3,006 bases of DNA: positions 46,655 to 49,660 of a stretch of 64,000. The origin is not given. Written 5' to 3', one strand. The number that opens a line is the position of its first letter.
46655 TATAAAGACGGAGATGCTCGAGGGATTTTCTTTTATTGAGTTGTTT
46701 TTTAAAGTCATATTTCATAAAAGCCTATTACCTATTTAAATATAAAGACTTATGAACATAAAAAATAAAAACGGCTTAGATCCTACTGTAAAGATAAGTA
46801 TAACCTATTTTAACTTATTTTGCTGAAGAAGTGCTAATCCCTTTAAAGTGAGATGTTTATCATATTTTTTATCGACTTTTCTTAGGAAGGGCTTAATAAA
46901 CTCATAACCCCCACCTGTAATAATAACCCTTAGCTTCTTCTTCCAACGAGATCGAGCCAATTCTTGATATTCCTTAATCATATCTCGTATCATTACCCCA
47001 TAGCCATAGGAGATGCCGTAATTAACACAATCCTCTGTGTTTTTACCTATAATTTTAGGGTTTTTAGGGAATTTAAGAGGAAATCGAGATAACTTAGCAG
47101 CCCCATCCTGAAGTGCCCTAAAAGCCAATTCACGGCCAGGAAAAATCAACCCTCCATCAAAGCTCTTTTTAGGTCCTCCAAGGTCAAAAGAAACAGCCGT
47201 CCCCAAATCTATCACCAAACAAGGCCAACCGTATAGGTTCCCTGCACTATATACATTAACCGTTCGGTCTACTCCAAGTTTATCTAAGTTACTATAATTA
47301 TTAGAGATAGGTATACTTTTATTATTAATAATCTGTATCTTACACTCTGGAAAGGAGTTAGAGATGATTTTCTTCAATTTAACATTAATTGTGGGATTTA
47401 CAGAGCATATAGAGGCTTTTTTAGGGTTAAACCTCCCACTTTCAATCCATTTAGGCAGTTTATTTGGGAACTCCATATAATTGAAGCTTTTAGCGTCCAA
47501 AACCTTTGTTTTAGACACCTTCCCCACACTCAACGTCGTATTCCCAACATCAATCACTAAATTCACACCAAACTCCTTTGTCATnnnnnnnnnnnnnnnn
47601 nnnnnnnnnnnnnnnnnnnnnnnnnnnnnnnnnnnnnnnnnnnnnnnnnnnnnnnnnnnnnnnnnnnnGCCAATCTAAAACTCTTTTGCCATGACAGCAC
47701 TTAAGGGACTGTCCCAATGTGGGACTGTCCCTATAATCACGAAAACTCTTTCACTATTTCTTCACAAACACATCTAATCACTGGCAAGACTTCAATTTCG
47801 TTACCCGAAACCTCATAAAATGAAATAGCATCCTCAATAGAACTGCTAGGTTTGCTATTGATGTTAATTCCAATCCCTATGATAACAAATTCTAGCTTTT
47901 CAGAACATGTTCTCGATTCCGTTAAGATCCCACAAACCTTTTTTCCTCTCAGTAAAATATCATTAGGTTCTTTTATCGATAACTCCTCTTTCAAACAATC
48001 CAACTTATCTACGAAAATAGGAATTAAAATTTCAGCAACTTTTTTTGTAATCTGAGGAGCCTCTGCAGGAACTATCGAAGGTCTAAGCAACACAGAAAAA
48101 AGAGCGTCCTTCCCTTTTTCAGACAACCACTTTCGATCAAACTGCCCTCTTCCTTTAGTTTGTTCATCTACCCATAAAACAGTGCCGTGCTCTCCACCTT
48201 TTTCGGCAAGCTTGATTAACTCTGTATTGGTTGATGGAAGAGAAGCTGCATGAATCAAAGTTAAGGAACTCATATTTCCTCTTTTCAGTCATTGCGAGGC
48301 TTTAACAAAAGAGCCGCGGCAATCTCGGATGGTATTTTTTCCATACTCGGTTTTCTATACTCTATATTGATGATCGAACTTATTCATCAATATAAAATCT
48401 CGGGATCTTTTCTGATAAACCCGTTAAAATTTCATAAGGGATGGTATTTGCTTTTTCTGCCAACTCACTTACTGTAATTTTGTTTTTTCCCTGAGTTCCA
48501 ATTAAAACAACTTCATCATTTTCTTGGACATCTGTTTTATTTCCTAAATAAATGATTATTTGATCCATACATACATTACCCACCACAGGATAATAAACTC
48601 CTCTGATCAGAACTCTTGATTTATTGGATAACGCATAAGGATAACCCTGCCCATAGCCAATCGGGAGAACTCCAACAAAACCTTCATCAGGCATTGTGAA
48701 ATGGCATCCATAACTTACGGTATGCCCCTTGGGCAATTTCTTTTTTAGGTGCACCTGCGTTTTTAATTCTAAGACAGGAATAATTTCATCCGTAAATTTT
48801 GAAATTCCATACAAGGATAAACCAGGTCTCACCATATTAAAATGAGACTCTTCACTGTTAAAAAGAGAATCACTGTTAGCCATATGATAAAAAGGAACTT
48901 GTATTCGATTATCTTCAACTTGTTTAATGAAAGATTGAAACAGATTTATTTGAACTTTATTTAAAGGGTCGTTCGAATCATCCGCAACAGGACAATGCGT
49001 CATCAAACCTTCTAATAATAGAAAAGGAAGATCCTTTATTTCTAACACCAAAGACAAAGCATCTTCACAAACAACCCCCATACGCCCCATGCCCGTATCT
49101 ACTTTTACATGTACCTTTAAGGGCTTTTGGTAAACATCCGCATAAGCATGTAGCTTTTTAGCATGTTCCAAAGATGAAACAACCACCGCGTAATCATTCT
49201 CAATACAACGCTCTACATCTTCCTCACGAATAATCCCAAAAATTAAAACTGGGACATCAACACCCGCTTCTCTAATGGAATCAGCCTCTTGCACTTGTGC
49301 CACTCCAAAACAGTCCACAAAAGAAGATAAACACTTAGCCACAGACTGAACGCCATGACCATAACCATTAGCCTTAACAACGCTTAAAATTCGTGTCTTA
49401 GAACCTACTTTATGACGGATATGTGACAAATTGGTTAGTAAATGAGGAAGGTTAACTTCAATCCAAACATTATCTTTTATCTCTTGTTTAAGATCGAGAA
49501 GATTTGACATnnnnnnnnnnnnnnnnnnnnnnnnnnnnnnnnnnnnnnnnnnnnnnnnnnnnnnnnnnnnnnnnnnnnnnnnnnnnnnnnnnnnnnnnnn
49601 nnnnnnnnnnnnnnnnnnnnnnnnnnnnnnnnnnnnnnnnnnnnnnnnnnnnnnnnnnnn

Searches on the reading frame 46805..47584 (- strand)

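Call 65: search_protein_families(library=pfam, proteins=[window:46805-47584:-], max_evalue=0.001)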
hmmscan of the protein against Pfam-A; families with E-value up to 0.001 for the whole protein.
window:46805-47584:- (259 aa): 1 family
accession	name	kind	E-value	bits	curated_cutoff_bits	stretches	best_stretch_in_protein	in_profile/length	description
PF03309.20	Pan_kinase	-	1.8e-39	136.2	24.7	1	9-204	2-204/205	Type III pantothenate kinase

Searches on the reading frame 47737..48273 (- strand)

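Call 65: search_protein_families(library=pfam, proteins=[window:47737-48273:-], max_evalue=0.001)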
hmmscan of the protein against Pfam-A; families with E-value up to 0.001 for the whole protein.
window:47737-48273:- (178 aa): 1 family
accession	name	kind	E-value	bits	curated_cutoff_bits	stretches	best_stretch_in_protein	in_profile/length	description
PF03099.24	BPL_LplA_LipB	-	1.4e-15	57.8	21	1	11-137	4-133/133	Biotin/lipoate A/B protein ligase family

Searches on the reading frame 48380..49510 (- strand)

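Call 65: search_protein_families(library=pfam, proteins=[window:48380-49510:-], max_evalue=0.001)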
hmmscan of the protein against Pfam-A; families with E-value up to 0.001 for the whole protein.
window:48380-49510:- (376 aa): 2 families
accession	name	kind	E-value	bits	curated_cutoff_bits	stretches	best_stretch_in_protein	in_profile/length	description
PF01168.26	Ala_racemase_N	-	4.7e-64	216.5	24.1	1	19-237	1-219/220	Alanine racemase, N-terminal domain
PF00842.27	Ala_racemase_C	-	6.5e-42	142.6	25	1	246-373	1-127/127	Alanine racemase, C-terminal domain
